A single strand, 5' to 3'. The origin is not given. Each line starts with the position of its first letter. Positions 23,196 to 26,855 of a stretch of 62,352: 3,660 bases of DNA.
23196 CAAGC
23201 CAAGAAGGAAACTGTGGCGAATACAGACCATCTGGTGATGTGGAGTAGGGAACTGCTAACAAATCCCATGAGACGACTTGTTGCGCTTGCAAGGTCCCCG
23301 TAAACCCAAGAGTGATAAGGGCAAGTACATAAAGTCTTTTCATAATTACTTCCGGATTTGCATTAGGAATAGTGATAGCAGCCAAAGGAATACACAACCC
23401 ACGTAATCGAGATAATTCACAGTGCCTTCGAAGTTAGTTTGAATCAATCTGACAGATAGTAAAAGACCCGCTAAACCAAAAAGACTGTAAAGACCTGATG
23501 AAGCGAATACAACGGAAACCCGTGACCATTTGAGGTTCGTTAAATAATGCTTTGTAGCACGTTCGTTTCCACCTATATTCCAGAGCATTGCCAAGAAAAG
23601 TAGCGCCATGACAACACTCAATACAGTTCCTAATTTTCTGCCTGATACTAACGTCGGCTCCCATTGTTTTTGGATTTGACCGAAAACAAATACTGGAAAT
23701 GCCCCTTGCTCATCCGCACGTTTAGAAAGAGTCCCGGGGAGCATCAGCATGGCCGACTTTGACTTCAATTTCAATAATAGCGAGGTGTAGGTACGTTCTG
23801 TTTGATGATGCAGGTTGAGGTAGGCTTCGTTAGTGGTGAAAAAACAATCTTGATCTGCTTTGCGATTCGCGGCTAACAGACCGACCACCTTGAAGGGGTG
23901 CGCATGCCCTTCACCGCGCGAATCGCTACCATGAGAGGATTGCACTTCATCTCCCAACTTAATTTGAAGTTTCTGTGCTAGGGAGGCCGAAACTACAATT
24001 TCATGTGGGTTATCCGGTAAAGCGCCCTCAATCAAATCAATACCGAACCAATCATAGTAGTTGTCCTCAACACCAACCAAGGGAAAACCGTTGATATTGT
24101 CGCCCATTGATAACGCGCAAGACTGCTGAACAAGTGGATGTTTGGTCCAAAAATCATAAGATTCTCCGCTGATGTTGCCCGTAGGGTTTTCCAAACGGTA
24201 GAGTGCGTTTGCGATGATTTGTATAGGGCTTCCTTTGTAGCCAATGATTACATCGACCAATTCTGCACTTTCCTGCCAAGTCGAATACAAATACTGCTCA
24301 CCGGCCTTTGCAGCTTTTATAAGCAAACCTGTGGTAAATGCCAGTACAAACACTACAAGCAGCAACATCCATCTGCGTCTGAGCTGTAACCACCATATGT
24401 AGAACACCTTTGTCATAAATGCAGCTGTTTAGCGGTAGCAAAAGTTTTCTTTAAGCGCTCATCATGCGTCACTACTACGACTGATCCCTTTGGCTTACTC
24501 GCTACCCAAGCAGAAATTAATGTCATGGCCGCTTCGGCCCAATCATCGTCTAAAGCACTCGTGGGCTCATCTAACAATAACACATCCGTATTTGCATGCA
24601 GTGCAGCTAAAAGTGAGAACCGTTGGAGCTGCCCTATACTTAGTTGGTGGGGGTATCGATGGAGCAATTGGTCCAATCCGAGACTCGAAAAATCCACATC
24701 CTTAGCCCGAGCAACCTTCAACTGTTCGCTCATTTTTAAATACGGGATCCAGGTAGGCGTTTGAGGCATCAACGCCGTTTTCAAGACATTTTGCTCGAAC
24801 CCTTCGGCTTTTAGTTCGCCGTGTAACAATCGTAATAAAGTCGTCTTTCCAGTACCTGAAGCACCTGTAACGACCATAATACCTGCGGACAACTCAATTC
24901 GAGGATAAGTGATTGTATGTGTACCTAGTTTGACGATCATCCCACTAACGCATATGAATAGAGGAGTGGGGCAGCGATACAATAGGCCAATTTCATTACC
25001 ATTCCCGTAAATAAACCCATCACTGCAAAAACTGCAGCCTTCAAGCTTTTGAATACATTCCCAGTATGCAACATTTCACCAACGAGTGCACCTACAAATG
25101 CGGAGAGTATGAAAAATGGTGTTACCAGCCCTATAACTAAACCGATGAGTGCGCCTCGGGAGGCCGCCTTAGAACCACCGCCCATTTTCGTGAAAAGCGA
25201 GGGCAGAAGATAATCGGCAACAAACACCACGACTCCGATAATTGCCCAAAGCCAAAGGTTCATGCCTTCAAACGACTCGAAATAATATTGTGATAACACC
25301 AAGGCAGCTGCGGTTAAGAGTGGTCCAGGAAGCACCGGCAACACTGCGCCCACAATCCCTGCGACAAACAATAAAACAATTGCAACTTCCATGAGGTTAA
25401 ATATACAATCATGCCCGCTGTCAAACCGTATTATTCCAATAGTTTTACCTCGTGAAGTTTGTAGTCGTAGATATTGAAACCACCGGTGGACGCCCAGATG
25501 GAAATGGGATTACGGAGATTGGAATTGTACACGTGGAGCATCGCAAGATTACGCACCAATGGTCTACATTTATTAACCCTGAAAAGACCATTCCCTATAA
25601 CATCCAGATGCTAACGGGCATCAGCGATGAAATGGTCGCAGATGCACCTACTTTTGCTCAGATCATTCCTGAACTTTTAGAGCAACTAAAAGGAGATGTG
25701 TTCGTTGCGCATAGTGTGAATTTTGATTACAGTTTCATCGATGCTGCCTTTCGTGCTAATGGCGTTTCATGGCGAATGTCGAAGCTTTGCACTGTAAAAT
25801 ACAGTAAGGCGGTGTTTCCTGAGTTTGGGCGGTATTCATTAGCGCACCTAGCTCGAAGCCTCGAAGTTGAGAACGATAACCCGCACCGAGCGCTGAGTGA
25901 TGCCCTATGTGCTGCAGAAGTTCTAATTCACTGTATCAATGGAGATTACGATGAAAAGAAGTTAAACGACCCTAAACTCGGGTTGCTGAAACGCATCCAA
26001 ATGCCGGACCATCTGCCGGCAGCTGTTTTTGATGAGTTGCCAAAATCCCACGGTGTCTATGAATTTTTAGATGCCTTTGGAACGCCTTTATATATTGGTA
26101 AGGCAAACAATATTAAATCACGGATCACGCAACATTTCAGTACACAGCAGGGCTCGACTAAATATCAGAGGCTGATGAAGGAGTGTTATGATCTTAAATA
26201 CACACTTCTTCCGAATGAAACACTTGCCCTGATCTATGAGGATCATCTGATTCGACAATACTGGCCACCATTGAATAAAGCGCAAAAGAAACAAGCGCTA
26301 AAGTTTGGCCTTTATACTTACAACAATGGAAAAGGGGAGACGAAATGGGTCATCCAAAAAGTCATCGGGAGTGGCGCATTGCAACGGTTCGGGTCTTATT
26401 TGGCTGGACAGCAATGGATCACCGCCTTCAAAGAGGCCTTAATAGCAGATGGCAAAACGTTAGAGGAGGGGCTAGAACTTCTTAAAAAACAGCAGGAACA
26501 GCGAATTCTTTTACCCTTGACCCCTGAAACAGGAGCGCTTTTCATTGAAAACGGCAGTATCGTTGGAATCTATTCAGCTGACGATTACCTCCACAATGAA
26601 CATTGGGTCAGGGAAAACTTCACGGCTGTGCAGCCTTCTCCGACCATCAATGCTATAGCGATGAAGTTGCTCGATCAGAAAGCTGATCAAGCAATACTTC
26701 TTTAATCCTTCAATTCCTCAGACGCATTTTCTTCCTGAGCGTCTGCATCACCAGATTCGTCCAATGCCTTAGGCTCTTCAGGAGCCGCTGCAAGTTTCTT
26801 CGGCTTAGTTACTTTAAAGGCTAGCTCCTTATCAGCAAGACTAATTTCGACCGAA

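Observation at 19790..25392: Seven-gene translationally coupled operon: DUF456, mini-ABC ATPase, MacB-type permease, two CxxC secreted paralogs, BatA_N protein and an atypical dihydroorotase (candidate metal-acquisition/zinc-sparing system)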

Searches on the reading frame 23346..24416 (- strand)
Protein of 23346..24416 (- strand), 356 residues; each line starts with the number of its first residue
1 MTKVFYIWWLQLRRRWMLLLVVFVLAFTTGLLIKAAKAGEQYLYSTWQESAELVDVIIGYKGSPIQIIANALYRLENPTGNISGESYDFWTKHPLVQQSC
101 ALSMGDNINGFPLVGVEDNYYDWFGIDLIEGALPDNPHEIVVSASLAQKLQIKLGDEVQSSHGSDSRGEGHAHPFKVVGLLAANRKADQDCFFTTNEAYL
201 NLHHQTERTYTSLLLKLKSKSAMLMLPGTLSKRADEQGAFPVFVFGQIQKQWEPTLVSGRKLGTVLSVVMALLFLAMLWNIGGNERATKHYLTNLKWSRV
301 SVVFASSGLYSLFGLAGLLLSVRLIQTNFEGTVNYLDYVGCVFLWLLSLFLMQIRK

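Call 3: search_protein_families(library=pfam, proteins=[window:23346-24416:-], max_evalue=0.1)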
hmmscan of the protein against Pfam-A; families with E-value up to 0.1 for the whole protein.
window:23346-24416:- (356 aa): 1 family
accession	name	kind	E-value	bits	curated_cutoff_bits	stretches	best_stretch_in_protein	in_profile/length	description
PF12704.14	MacB_PCD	-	3.2e-08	34.5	27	1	94-222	67-196/207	MacB-like periplasmic core domain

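Call 4: search_protein_families(library=ncbifam, proteins=[window:23346-24416:-], max_evalue=0.1)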
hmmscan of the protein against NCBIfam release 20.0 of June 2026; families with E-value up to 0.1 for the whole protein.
window:23346-24416:- (356 aa): 1 family
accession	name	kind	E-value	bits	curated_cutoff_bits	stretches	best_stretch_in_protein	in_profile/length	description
TIGR02212.1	lolCE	equivalog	0.0014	17.6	362.45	1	138-220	143-229/411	lipoprotein-releasing ABC transporter permease subunit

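Call 9: find_homologous_proteins(query=window:23346-24416:-, max_evalue=0.001)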
Query window:23346-24416:- (356 aa): 62 proteins with E <= 0.001 among 8000 candidates.
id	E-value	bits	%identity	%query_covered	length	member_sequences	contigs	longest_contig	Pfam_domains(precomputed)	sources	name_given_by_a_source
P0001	3.4e-230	781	97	100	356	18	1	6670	PF12704.15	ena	-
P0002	7.7e-217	737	91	100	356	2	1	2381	PF12704.15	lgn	-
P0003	1.1e-191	655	80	100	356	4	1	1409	PF12704.15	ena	-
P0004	1.8e-177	608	73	100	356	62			-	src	-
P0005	1.9e-107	378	51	91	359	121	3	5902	PF12704.15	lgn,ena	-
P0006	3.0e-107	377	51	92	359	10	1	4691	PF12704.15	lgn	-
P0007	3.3e-107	377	51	92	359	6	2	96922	PF12704.15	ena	-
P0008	2.6e-106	374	52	91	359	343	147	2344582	PF12704.15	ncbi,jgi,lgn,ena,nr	ncbi:ABC transporter permease [Schleiferiaceae bacterium]|jgi:putative ABC transport system permease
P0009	3.2e-106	373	51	90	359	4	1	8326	-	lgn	-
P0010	3.0e-105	370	51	92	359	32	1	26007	PF12704.15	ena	-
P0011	8.4e-104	366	48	96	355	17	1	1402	PF12704.15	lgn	-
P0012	1.2e-103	365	52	88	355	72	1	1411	PF12704.15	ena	-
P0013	1.3e-103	365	50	86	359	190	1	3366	PF12704.15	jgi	-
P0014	2.2e-103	364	50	90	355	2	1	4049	PF12704.15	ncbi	-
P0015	3.5e-103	364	50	90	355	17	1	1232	PF12704.15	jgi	jgi:hypothetical protein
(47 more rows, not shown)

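Call 11: find_related_loci(query=A1, collection=genome_contigs, flank=8000)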
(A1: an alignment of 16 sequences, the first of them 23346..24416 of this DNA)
Query A1 (356 aa) in genome_contigs; peptide patterns used: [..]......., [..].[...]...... (x = any residue, [..] = any of these).
115 stretches matched a pattern; 42 encode a relative of the query (tblastn E <= 1e-3); 39 distinct loci.
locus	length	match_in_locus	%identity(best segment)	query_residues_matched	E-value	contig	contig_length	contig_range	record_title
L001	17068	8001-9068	73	1-356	0e+0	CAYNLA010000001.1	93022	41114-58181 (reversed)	MAG TPA_asm: uncultured Polaribacter sp. isolate SRP134809_co1_367 genome assembly, contig: NODE_334_length_93022_cov_13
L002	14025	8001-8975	51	1-324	4e-112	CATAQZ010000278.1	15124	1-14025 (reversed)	MAG: Flavobacteriales bacterium UBA4585 isolate bin.150 MAG genome assembly, contig: k119_4911982, whole genome shotgun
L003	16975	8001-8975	51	1-324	1e-111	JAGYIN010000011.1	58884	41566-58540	MAG: Schleiferiaceae bacterium isolate M30B16 11, whole genome shotgun sequence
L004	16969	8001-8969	51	1-322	1e-111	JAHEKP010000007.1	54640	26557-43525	MAG: Cryomorphaceae bacterium isolate Ww586 NODE_573_length_54640_cov_67.012051, whole genome shotgun sequence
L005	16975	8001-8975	52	1-324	2e-111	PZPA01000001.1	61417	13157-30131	MAG: Bacteroidetes bacterium isolate Sum29DL08_bin30 NODE_77_length_61417_cov_6.32357, whole genome shotgun sequence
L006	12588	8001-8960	52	2-321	3e-110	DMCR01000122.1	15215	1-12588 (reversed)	MAG TPA_asm: Cryomorphaceae bacterium isolate UBA10897 contig_12281, whole genome shotgun sequence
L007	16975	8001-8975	52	1-324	1e-109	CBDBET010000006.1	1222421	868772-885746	MAG: Schleiferiaceae bacterium isolate 1008eeca-4b70-4756-8c05-f94c0d4acc01 genome assembly, contig: contig_6, whole gen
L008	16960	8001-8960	50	7-326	6e-110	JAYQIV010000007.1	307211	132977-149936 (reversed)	MAG: Cryomorphaceae bacterium isolate SD4487_NP_metabat_bins_2.tsv.564 scaffold_11165_pilon, whole genome shotgun sequen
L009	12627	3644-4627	51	1-327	1e-109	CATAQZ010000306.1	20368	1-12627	MAG: Flavobacteriales bacterium UBA4585 isolate bin.150 MAG genome assembly, contig: k119_6334714, whole genome shotgun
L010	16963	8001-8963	50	7-327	2e-108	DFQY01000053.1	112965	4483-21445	MAG TPA_asm: Flavobacteriales bacterium UBA3477 UBA3477_contig_348, whole genome shotgun sequence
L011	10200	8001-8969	50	4-326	2e-107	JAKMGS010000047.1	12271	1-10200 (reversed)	MAG: Schleiferiaceae bacterium isolate MOX_bin104 SC6753_NODE_293_length_12271_cov_1.860260, whole genome shotgun sequen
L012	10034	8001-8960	50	7-326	6e-107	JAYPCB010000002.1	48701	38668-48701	MAG: Cryomorphaceae bacterium isolate 139581_S182_vamb_bins.tsv.109 NODE_618_length_48701_cov_5.402397, whole genome sho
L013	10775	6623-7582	49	7-326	4e-107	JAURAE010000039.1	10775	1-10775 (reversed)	MAG: Schleiferiaceae bacterium isolate SFB_13D_100_21 NODE_39_length_10775_cov_3.376986, whole genome shotgun sequence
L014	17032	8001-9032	48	1-349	2e-106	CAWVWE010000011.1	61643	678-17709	MAG TPA_asm: uncultured Cryomorphaceae bacterium isolate ERR3589586_concoct_76 genome assembly, contig: ERZ7462638.149,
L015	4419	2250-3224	49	2-326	1e-106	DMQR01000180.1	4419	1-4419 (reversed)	MAG TPA_asm: Cryomorphaceae bacterium isolate UBA8576 contig_133370, whole genome shotgun sequence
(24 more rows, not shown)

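Call 21: search_solved_structures(query=A1, max_evalue=1, show_alignments=2)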
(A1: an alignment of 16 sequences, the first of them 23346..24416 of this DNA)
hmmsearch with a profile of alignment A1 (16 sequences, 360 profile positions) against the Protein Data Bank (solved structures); distinct sequences matched with E-value up to 1: 0.

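Call 32: predict_structure(alignment_id=A1)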
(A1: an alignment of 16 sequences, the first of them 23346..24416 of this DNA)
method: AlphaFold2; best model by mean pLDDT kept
length: 356 residues; sequences in the alignment: 16
mean_pLDDT: 74.9   pTM: 0.50
mean pLDDT of the five models: 74.9, 74.9, 73.5, 67.6, 67.1
residues with pLDDT >= 90: 101; 70-90: 148; 50-70: 49; < 50: 58
segments of 3 or more residues with pLDDT < 50: 49-79, 220-246
pLDDT, mean of each block of 10 residues (from residue 1): 89 91 93 79 60 37 38 37 70 68 79 84 85 92 93 91 64 86 78 87 77 58 31 39 49 73 86 92 87 91 90 93 85 82 89 75
secondary structure, 60 per line:
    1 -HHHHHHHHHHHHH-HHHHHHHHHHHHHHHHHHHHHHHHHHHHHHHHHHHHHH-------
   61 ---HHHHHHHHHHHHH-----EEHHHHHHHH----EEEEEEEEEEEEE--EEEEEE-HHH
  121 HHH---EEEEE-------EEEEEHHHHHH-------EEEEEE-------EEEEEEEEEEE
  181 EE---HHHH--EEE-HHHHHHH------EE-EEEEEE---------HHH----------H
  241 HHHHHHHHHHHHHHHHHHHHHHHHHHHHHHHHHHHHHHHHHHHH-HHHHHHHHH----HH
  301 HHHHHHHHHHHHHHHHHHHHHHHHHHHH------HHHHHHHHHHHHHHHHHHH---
elements in order: H2-14 H16-53 H64-76 H84-91 E96-108 E111-116 H118-123 E127-131 E139-143 H144-149 E157-162 E170-182 H186-189 E192-194 H196-202 E212-217 H240-284 H286-294 H299-328 H335-353

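Call 36: fold_search(model_id=the predicted structure, library=pdb)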
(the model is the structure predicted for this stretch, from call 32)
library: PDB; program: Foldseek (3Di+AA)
matches with E <= 10: 442; with E <= 0.001: 54
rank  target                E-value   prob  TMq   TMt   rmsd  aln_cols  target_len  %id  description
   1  9xro_E                1.5e-09  1.00  0.33  0.31  11.7       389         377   12  LolCDE in complex with SMT-738_3 (released 2026-03-18)
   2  9rli_E                1.6e-09  1.00  0.38  0.35  11.0       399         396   12  LolCDEdelta(235-252) complex with Pal lipoprotein (released 2026-01-21)
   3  5lj7_B                1.8e-09  1.00  0.37  0.25  10.7       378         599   14  Structure of Aggregatibacter actinomycetemcomitans MacB bound to ATP (P21) (released 2017-11-15)
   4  9rld_C                2.1e-09  1.00  0.30  0.28  13.5       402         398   12  LolCDE complex with Lpp lipoprotein (released 2026-01-21)
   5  5gko_A                2.3e-09  1.00  0.47  0.30   9.3       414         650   12  Crystal structure of tripartite-type ABC transporter, MacB from Acinetobacter baumannii (released 2017-11-15)
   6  5lil_A                2.3e-09  1.00  0.34  0.23  11.2       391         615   14  Structure of Aggregatibacter actinomycetemcomitans MacB bound to ATPyS (P21) (released 2017-11-15)
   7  5lil_B                5.1e-09  1.00  0.37  0.25  10.7       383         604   14  Structure of Aggregatibacter actinomycetemcomitans MacB bound to ATPyS (P21) (released 2017-11-15)
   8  7mdx_A                5.1e-09  1.00  0.34  0.32  13.5       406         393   12  LolCDE nucleotide-free (released 2021-08-11)
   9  9xro_C                5.4e-09  1.00  0.31  0.30  12.1       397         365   12  LolCDE in complex with SMT-738_3 (released 2026-03-18)
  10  7arh_E                2.0e-08  1.00  0.43  0.39  10.9       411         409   12  LolCDE in complex with lipoprotein (released 2021-04-07)
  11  9rlc_E                3.0e-08  1.00  0.40  0.36  10.9       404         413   12  LolCDE complex with Lpp lipoprotein (released 2026-01-21)
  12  9rld_E                3.2e-08  1.00  0.40  0.36  10.9       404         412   12  LolCDE complex with Lpp lipoprotein (released 2026-01-21)
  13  7v8i_C                3.2e-08  1.00  0.34  0.31  12.3       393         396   12  LolCD(E171Q)E with bound AMPPNP in nanodiscs (released 2022-08-31)
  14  7w78_B                9.5e-08  1.00  0.34  0.34  10.4       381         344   14  Heme exporter HrtBA in complex with Mg-AMPPNP (released 2022-06-22)
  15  5lj6                  9.5e-08  1.00  0.35  0.24  11.4       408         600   14  Structure of Aggregatibacter actinomycetemcomitans MacB bound to ATPyS (P6522) (released 2017-11-15)
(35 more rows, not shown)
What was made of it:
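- On Type VII (MacB-type) ABC transporters: AF2 helices and Foldseek hits to MacB/LolCDE/HrtB (calls 32, 36).
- Closest known: MacB / LolCDE / HrtBA. Same: Foldseek E about 1e-9 (calls 3, 32, 36).
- Fold matches are to MacB, LolCDE and HrtBA, which all extrude or extract substrates (call 36). The top structural hits include LolCDE (call 36).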

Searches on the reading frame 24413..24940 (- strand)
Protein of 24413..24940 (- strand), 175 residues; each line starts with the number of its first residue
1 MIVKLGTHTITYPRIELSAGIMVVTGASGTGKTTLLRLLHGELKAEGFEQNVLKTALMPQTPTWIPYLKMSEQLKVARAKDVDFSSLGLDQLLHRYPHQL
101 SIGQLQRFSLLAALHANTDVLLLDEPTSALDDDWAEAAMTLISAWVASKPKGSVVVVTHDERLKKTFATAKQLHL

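Call 3: search_protein_families(library=pfam, proteins=[window:24413-24940:-], max_evalue=0.1)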
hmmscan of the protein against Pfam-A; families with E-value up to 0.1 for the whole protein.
window:24413-24940:- (175 aa): 33 families (the best 25 are shown)
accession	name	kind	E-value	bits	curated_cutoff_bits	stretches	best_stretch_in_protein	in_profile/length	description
PF00005.33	ABC_tran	-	3e-15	57.5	25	1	21-128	13-137/137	ABC transporter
PF13304.12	AAA_21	-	1.6e-10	42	27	2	95-160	233-299/304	AAA domain, putative AbiEii toxin, Type IV TA system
PF13401.12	AAA_22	-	1.5e-08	35.4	27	1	18-136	4-102/130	AAA domain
PF13191.12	AAA_16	-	3.8e-06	28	32.6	1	20-85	25-85/167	AAA ATPase domain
PF13604.12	AAA_30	-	5.8e-06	26.6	27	1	19-136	18-107/191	AAA domain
PF13245.12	AAA_19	-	0.00018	22.1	25.1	1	17-74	9-61/134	AAA domain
PF03205.20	MobB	-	0.00018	21.8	26.6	1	21-56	1-36/133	Molybdopterin guanine dinucleotide synthesis protein B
PF00437.27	T2SSE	-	0.00055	19.1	24.9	1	15-46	138-169/370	Type II/IV secretion system protein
PF13671.12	AAA_33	-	0.00063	20.5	27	1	22-62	2-42/143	AAA domain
PF13521.12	AAA_28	-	0.00072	20.2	27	1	22-42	2-22/164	AAA domain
PF05729.18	NACHT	-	0.00077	19.8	26.7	1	22-148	3-116/167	NACHT domain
PF13476.12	AAA_23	-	0.00095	20.3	27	1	14-39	14-39/201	AAA domain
PF00004.35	AAA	-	0.0021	18.9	21.2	1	22-56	1-35/131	ATPase family associated with various cellular activities (AAA)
PF05970.20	PIF1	-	0.0024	17.9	25.9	1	15-56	18-57/223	PIF1-like helicase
PF13238.12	AAA_18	-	0.0028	18.5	29.4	1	23-43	2-22/128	AAA domain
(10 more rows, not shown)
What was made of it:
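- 24413..24940 (-): g2: compact ABC nucleotide-binding subunit (175 aa), the core ATPase of the module. Pfam ABC_tran E 3e-15 (call 3).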

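Call 4: search_protein_families(library=ncbifam, proteins=[window:24413-24940:-], max_evalue=0.1)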
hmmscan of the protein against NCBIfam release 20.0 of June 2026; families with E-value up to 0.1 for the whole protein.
window:24413-24940:- (175 aa): 212 families (the best 25 are shown)
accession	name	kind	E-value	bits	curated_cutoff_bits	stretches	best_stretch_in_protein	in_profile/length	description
TIGR02982.1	heterocyst_DevA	subfamily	2.6e-20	73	295.8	2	73-163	116-204/220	ABC exporter ATP-binding subunit, DevA family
NF000355.4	ribo_prot_ABC_F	equivalog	9.9e-20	70.8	380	1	25-162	34-175/499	ribosomal protection-like ABC-F family protein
TIGR02673.1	FtsE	equivalog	1.9e-19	70.2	264.85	2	84-173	122-208/214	cell division ATP-binding protein FtsE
NF040933.2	ABC_arch_GlcV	equivalog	2.1e-19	69.6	450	2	77-170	120-209/357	glucose ABC transporter ATP-binding protein GlcV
NF040873.1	AztA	equivalog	3.2e-19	69.2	220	2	84-164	104-182/191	zinc ABC transporter ATP-binding protein AztA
TIGR03258.1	PhnT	equivalog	4.2e-19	68.8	499.15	2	84-162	123-201/359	2-aminoethylphosphonate ABC transport system ATP-binding subunit PhnT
TIGR02857.1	CydD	equivalog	5.7e-18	65.2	435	2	72-166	430-522/529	thiol reductant ABC exporter subunit CydD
TIGR03608.1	L_ocin_972_ABC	subfamily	6.6e-18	64.9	254.85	2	78-167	113-200/206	putative bacteriocin export ABC transporter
TIGR01277.1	thiQ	equivalog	3.9e-17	62.6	245.05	1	80-162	110-190/213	thiamine ABC transporter ATP-binding protein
TIGR02211.1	LolD_lipo_ex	equivalog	1.3e-16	60.8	307.75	2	78-169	121-210/221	lipoprotein-releasing ABC transporter ATP-binding protein LolD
TIGR01189.1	ccmA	equivalog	4.8e-16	59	131.6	2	84-173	112-196/198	heme ABC exporter ATP-binding protein CcmA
TIGR02868.1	CydC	equivalog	8e-16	57.7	329.05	2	87-160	459-529/530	thiol reductant ABC exporter subunit CydC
NF007601.2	PRK10247.1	equivalog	8.5e-16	58.1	292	2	87-162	118-193/204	iron efflux ABC transporter ATP-binding subunit FetA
NF000171.1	ABCF_producer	exception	9.2e-16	57.4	800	1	13-171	368-531/541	TlrC/CarA/OleB/SrmB family ABC-F type ribosomal protection protein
TIGR01166.1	cbiO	subfamily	1e-15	57.7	211.8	2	83-162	111-188/190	cobalt ABC transporter, ATP-binding protein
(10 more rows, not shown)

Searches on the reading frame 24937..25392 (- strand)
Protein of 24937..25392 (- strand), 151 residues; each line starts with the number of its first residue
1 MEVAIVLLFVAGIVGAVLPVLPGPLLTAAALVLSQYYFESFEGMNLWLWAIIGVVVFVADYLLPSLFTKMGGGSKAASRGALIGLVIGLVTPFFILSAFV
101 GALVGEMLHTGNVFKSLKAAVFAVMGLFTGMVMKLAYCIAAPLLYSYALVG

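Call 3: search_protein_families(library=pfam, proteins=[window:24937-25392:-], max_evalue=0.1)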
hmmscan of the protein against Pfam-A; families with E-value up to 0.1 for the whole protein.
window:24937-25392:- (151 aa): 1 family
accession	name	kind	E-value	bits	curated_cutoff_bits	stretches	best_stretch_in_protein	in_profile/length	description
PF04306.18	DUF456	-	6.1e-24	85.3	29.4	1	17-144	1-134/139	Protein of unknown function (DUF456)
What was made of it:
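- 24937..25392 (-): g1: DUF456 membrane protein. It is the first gene of the array and a lineage-specific accessory or neighbour. Pfam DUF456 E 6e-24 (call 3).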

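Call 4: search_protein_families(library=ncbifam, proteins=[window:24937-25392:-], max_evalue=0.1)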
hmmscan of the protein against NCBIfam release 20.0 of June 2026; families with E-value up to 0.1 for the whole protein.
window:24937-25392:- (151 aa): 0 families

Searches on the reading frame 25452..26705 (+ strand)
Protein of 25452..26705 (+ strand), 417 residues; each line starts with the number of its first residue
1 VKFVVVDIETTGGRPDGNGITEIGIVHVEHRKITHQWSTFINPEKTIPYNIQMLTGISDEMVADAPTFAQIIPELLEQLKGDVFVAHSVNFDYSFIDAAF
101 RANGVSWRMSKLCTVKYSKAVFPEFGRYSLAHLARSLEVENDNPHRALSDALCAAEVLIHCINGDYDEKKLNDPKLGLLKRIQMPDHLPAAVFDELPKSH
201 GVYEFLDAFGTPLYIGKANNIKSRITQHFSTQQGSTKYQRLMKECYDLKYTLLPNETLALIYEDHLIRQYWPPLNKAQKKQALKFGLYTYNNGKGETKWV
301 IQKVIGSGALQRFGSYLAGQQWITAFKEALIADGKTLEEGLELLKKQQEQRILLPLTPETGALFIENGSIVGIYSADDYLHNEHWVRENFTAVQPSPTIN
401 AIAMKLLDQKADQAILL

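Call 77: search_protein_families(library=pfam, proteins=[window:25452-26705:+], max_evalue=0.0001)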
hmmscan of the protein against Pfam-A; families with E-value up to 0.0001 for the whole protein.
window:25452-26705:+ (417 aa): 3 families
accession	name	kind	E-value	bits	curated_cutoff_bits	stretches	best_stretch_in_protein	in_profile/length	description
PF00929.31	RNase_T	-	5.5e-33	115.3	24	1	4-158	1-164/164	Exonuclease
PF01541.30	GIY-YIG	-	1.2e-08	35.6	22.6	1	200-272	2-74/78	GIY-YIG catalytic domain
PF16473.11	Rv2179c-like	-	6.3e-06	26.4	27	1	3-158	2-173/177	3'-5' exoribonuclease Rv2179c-like domain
